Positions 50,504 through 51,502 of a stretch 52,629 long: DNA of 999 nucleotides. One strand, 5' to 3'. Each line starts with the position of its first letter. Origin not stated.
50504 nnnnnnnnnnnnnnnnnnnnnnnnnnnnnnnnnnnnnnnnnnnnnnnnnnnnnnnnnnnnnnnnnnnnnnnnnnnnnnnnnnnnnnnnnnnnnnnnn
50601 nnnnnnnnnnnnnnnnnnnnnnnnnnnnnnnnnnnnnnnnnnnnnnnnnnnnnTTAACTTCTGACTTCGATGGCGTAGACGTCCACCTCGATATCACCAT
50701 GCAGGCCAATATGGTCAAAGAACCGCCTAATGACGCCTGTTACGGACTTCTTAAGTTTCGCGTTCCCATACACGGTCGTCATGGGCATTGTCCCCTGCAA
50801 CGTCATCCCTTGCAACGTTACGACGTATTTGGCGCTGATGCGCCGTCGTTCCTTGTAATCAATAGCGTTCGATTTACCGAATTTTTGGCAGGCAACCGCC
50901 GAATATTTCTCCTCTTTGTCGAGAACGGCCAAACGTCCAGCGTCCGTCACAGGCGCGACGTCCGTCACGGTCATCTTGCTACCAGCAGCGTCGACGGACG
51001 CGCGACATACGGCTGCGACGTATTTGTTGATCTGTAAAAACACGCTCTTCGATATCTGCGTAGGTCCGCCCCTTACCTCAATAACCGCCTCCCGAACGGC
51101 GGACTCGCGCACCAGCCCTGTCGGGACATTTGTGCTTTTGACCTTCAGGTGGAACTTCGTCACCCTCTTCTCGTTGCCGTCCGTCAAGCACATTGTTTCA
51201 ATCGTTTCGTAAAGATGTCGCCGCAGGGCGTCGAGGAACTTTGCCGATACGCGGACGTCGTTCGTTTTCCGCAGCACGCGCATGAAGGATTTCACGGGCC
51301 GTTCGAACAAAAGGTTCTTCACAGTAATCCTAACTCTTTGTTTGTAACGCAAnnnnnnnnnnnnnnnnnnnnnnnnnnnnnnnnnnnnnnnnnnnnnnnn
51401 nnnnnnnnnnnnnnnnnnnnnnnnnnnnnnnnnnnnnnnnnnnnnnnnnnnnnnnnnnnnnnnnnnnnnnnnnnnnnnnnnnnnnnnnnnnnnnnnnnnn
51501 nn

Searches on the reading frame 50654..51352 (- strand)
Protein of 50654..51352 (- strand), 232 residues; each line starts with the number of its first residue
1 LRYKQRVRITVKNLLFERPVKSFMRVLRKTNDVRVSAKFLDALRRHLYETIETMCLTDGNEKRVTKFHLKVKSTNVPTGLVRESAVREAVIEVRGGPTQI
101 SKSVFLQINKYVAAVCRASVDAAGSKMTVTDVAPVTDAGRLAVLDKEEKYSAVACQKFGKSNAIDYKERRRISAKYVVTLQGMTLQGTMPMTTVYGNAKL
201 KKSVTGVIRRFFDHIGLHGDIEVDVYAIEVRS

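Call 11: search_protein_families(library=pfam, proteins=[window:50654-51352:-], max_evalue=0.01)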
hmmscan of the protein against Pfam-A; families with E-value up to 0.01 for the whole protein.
window:50654-51352:- (232 aa): 0 families

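Call 22: search_protein_families(library=phrogs, proteins=[window:50654-51352:-], max_evalue=0.01)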
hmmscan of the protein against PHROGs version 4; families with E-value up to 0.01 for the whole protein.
window:50654-51352:- (232 aa): 0 families

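Call 53: search_protein_families(library=pfam, proteins=[window:50654-51352:-], max_evalue=1)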
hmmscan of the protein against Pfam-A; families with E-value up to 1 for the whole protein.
window:50654-51352:- (232 aa): 0 families

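Call 58: search_protein_families(library=ncbifam, proteins=[window:50654-51352:-], max_evalue=0.1)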
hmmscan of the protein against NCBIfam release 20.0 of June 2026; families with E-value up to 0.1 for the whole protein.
window:50654-51352:- (232 aa): 1 family
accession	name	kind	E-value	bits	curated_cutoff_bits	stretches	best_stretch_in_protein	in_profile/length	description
TIGR03194.1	4hydrxCoA_A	equivalog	0.0053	15.2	994.55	1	32-140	529-636/746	4-hydroxybenzoyl-CoA reductase subunit alpha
